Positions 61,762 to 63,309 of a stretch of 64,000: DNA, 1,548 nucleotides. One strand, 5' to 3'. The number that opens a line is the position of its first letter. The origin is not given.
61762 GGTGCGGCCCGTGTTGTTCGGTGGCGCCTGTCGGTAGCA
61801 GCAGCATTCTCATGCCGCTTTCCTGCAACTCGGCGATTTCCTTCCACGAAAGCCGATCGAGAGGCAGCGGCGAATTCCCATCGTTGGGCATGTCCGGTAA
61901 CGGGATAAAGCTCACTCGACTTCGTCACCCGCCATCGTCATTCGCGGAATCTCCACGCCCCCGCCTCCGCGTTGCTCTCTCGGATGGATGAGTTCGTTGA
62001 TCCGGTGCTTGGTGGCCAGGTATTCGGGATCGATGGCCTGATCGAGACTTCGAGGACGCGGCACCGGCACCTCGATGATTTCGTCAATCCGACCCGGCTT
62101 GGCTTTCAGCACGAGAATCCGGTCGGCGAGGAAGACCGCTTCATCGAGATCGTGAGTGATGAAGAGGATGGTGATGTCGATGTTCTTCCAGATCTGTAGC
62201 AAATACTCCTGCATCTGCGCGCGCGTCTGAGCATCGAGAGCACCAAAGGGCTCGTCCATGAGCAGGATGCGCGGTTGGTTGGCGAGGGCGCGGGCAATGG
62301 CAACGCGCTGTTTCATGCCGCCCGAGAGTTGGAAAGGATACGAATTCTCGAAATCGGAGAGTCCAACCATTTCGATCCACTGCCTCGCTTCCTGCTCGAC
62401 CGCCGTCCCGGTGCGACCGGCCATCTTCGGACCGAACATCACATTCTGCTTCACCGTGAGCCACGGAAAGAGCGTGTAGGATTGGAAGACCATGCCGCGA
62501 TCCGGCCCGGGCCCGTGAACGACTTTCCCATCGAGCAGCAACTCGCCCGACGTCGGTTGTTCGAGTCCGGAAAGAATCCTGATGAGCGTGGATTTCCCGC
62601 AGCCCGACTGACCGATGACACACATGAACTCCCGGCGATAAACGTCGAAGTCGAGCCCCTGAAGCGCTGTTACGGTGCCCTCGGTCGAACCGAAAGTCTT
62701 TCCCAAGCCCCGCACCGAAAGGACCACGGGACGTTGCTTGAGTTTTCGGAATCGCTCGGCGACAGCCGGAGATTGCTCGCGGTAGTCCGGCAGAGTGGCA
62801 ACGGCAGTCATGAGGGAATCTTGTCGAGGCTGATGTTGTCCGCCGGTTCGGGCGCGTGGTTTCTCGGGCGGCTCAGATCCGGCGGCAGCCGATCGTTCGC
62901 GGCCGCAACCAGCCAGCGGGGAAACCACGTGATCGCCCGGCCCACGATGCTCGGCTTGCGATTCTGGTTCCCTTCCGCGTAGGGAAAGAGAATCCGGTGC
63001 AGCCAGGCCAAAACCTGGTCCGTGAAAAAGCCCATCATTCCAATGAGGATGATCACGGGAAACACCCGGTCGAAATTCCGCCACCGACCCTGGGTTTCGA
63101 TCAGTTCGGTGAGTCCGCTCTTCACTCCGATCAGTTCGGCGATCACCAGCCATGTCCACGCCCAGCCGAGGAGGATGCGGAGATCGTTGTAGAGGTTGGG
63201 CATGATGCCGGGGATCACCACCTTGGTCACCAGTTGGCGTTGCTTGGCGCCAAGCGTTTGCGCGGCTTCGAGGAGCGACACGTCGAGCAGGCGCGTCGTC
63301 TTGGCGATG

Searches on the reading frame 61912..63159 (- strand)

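Call 42: search_protein_families(library=pfam, proteins=[window:61912-63159:-], max_evalue=0.001)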
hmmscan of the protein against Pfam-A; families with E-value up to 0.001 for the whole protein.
window:61912-63159:- (415 aa): 4 families
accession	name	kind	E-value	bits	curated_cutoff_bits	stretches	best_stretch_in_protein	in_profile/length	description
PF00005.33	ABC_tran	-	1.2e-34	120.3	25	1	166-305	1-136/137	ABC transporter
PF13304.12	AAA_21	-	9.6e-05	23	27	0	178-200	1-23/304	AAA domain, putative AbiEii toxin, Type IV TA system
PF00004.35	AAA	-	0.0006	20.7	21.2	0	242-337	4-110/131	ATPase family associated with various cellular activities (AAA)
PF02463.25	SMC_N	-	0.00083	19.3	40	0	277-336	136-199/220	RecF/RecN/SMC N terminal domain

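Call 46: search_protein_families(library=ncbifam, proteins=[window:61912-63159:-], max_evalue=0.00001)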
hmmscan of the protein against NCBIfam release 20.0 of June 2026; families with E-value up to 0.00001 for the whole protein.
window:61912-63159:- (415 aa): 183 families (the best 25 are shown)
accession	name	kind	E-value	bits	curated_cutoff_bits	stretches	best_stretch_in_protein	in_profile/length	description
TIGR01184.1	ntrCD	subfamily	1.1e-75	254.2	291.8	1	166-386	1-225/230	nitrate ABC transporter ATP-binding protein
NF040729.1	ABC_ATP_SaoA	equivalog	2.6e-71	239.9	360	1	147-389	2-241/248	ABC transporter ATP-binding protein SaoA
NF008421.0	PRK11248.1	equivalog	1.4e-68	231.2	357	1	163-366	14-217/255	taurine ABC transporter ATP-binding subunit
TIGR03265.1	PhnT2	equivalog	3.4e-66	223.9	457.7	1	147-353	5-210/353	putative 2-aminoethylphosphonate ABC transporter ATP-binding protein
TIGR01186.1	proV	subfamily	2.4e-61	207.9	326.6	1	161-353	4-205/363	betaine/proline/choline family ABC transporter ATP-binding protein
NF006987.0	PRK09452.1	equivalog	3.7e-61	206.9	482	1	139-359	10-227/378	spermidine/putrescine ABC transporter ATP-binding protein PotA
TIGR00968.1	3a0106s01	subfamily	8.4e-59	199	342.75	1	161-360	11-211/237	sulfate ABC transporter ATP-binding protein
NF043075.1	MMSYN1_0197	equivalog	1.8e-58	198.1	550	1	147-353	3-208/341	spermidine/putrescine ABC transporter ATP-binding protein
TIGR01187.1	potA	subfamily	2.2e-58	197.9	355.6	1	182-358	2-179/325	polyamine ABC transporter ATP-binding protein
NF008420.0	PRK11247.1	equivalog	3.8e-57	193.4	395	1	145-372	11-226/257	aliphatic sulfonates ABC transporter ATP-binding protein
NF008653.0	PRK11650.1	subfamily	5.4e-54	183.6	432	1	148-360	5-215/357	sn-glycerol-3-phosphate ABC transporter ATP-binding protein UgpC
TIGR03258.1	PhnT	equivalog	3.2e-52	177.8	499.15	1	163-353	21-215/359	2-aminoethylphosphonate ABC transport system ATP-binding subunit PhnT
NF040933.2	ABC_arch_GlcV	equivalog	4.8e-52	177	450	1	147-353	3-217/357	glucose ABC transporter ATP-binding protein GlcV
NF008621.0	PRK11607.1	equivalog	4.9e-52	177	613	1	145-353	18-225/377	putrescine ABC transporter ATP-binding subunit PotG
NF008105.0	PRK10851.1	equivalog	9.6e-52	175.9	502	1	154-359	10-216/362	sulfate/thiosulfate ABC transporter ATP-binding protein CysA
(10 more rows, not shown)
